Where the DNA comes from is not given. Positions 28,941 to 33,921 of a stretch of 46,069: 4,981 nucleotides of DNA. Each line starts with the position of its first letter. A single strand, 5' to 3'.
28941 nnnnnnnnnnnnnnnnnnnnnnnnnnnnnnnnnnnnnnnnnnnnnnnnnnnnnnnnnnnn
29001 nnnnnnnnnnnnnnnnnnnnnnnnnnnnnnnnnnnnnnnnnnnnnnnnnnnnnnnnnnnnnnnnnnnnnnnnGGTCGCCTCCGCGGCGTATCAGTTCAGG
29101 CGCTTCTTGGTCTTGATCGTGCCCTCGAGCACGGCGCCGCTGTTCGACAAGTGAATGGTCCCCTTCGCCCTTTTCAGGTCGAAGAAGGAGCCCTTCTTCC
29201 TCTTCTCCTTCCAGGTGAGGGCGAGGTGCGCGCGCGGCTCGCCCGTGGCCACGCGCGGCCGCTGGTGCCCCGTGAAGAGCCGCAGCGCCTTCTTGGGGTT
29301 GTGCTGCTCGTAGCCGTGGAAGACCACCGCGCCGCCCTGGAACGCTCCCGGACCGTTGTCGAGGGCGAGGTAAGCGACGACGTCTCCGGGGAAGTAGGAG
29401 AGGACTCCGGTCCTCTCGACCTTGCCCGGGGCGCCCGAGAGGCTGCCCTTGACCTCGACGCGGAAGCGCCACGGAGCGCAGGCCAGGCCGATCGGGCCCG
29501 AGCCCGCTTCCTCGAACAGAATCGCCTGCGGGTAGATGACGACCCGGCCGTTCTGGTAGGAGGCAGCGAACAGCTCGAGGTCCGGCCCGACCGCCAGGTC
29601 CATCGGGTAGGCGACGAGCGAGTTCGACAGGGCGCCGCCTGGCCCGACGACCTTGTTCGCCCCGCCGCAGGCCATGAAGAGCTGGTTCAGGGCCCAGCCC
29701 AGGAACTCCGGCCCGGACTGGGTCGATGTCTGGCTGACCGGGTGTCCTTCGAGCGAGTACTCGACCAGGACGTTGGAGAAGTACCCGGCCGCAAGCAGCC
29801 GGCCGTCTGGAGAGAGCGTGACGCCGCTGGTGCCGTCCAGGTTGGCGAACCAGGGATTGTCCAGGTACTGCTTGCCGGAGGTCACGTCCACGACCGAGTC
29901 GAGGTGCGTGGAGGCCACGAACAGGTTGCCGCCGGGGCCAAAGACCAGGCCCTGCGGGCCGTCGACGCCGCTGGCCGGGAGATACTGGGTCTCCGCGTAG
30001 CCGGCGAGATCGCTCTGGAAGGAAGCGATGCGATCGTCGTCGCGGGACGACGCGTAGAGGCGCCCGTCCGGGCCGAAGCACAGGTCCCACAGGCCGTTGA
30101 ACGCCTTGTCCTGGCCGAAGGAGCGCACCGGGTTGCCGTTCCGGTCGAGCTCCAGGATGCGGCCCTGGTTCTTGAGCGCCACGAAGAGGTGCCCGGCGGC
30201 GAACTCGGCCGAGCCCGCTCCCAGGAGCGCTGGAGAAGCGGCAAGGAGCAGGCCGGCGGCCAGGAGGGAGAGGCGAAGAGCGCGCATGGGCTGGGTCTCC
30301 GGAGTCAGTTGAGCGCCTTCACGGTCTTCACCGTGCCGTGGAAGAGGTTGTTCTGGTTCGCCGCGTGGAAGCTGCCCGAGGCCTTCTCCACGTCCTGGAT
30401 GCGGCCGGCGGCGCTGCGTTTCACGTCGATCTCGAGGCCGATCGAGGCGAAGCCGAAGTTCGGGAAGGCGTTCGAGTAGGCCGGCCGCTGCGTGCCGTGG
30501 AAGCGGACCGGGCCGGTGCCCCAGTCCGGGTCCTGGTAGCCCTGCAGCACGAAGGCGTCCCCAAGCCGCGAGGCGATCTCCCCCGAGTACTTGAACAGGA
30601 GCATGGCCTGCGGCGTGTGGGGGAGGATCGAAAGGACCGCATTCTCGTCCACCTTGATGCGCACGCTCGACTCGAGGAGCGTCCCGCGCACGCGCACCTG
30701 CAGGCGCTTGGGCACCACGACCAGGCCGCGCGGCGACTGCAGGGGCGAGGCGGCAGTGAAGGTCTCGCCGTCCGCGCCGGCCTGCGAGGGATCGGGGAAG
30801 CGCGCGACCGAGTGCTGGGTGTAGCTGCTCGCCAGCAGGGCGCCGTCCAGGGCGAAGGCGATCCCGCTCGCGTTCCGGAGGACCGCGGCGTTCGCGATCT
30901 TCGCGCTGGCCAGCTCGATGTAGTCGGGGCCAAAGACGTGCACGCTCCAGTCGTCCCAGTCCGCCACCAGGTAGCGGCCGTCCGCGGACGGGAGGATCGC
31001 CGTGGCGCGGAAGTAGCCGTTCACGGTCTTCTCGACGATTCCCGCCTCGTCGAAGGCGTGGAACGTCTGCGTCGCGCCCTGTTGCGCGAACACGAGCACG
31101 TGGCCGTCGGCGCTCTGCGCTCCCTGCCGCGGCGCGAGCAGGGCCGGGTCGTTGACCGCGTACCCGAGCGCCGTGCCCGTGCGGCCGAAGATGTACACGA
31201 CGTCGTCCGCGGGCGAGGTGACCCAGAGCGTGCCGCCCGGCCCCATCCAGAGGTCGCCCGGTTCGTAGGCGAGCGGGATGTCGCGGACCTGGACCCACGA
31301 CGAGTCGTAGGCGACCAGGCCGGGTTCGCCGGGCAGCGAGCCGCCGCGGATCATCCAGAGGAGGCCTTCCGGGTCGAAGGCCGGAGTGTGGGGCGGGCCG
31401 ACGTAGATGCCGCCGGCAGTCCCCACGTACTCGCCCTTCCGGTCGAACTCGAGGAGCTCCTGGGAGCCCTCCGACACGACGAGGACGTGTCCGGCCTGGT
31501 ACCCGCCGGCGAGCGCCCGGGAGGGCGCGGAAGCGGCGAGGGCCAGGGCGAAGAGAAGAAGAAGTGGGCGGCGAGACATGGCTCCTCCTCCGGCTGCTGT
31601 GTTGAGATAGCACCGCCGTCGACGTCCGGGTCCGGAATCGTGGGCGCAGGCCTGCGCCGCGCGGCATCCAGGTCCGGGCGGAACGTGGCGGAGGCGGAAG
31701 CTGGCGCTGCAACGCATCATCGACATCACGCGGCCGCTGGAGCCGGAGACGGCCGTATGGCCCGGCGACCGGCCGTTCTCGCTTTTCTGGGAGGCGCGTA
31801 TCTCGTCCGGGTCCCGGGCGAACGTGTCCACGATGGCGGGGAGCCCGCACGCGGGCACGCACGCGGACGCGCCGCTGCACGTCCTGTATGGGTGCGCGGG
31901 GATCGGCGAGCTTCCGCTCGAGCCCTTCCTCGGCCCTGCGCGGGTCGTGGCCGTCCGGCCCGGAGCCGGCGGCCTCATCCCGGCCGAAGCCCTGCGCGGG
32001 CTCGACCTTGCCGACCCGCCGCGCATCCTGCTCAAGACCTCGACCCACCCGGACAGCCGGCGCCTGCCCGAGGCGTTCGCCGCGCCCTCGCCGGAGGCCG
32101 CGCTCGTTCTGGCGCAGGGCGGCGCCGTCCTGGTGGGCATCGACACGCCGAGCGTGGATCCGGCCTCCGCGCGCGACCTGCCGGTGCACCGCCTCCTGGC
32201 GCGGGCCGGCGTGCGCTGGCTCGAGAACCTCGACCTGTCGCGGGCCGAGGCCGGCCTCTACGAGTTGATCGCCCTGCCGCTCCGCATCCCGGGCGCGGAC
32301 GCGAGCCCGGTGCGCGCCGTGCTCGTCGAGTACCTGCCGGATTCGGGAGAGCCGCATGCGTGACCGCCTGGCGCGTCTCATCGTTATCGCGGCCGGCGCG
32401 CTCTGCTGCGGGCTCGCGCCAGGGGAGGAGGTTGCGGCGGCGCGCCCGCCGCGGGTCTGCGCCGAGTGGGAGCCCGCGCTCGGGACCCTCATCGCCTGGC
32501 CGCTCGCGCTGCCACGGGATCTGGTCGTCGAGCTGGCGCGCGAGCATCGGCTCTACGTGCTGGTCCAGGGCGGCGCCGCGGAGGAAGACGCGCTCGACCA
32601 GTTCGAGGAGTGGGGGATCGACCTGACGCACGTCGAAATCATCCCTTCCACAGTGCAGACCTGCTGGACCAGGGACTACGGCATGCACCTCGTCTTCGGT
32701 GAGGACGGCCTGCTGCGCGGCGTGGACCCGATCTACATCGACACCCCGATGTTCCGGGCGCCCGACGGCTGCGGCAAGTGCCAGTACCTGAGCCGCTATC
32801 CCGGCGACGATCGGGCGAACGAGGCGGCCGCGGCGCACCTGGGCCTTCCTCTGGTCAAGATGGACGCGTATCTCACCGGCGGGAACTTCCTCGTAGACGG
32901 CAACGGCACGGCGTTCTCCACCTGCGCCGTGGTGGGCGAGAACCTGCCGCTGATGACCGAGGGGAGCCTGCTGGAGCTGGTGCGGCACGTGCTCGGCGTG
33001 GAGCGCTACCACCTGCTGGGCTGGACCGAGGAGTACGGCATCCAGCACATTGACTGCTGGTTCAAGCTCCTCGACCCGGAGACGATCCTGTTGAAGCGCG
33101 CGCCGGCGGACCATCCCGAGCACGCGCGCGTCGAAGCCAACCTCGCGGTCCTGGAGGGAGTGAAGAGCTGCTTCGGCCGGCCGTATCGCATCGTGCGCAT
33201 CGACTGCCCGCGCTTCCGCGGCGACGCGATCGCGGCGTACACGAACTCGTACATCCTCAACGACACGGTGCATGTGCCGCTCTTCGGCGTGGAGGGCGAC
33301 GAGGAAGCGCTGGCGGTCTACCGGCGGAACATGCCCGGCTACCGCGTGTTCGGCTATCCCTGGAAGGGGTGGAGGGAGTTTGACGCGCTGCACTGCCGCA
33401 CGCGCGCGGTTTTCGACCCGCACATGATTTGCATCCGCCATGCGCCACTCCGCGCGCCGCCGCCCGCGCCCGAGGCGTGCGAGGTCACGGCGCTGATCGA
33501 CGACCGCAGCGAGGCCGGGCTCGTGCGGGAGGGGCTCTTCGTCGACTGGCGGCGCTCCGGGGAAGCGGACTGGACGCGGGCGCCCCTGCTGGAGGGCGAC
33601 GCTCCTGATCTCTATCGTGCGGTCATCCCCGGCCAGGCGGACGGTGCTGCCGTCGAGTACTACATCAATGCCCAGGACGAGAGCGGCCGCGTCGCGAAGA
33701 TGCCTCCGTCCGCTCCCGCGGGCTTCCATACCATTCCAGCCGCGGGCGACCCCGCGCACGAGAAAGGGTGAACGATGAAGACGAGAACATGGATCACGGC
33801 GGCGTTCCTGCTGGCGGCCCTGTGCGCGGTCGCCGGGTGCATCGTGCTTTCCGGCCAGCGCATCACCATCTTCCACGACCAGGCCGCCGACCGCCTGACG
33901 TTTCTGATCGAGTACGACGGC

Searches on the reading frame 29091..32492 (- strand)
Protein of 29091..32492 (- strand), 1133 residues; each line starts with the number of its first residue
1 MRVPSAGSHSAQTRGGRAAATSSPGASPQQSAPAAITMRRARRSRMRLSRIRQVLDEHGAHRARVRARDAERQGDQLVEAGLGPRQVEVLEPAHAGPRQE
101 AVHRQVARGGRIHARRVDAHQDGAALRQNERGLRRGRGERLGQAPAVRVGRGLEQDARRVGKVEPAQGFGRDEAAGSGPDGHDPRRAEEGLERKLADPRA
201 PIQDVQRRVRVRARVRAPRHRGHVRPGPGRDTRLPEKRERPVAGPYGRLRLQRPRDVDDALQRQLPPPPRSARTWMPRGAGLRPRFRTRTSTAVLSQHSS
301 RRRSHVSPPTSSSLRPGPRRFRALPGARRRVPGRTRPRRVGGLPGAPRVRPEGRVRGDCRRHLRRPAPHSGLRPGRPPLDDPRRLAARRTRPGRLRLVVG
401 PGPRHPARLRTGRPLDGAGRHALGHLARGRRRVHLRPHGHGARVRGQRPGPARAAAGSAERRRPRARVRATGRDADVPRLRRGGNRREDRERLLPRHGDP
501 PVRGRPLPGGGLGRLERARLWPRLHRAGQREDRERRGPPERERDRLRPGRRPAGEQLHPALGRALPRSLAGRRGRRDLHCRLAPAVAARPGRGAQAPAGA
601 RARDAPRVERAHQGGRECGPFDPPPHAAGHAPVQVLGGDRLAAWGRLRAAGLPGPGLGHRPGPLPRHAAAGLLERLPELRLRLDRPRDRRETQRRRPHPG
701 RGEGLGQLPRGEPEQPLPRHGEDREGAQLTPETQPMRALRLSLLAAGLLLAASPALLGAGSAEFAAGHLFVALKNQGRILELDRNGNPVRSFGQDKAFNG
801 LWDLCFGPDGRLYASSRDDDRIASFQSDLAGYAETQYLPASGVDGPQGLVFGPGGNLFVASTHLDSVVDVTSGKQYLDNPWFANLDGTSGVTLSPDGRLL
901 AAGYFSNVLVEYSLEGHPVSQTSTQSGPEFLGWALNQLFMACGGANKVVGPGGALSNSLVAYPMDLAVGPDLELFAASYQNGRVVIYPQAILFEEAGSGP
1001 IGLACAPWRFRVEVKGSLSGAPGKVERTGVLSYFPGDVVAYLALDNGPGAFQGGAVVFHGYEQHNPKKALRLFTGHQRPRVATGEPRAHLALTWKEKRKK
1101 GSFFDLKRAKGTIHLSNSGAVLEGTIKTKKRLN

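Call 59: search_protein_families(library=pfam, proteins=[window:29091-32492:-], max_evalue=0.0001)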
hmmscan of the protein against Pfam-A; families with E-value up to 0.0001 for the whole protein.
window:29091-32492:- (1133 aa): 1 family
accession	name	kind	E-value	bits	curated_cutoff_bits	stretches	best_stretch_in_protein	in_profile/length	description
PF24684.1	Vgb_lyase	-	3.8e-05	23.1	50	0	766-909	23-162/290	Virginiamycin B lyase family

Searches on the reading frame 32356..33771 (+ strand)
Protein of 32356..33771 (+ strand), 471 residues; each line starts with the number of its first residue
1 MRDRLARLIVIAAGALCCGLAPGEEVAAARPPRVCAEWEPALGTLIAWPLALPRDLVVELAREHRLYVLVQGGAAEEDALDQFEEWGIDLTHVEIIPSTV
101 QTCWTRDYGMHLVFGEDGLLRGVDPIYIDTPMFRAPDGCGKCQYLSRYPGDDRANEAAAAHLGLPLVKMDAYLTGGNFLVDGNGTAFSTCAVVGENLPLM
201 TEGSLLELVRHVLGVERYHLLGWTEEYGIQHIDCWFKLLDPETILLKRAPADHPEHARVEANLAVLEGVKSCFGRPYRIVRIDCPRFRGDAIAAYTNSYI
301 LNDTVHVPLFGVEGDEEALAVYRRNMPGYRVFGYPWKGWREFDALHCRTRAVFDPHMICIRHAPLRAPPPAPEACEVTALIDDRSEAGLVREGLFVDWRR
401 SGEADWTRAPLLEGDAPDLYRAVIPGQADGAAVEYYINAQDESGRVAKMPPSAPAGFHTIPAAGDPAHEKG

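Call 59: search_protein_families(library=pfam, proteins=[window:32356-33771:+], max_evalue=0.0001)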
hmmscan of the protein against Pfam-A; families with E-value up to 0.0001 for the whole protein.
window:32356-33771:+ (471 aa): 1 family
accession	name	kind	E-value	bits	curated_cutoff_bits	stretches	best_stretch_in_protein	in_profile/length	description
PF04371.20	PAD_porph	-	3.2e-33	115.8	25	1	34-349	2-317/321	Porphyromonas-type peptidyl-arginine deiminase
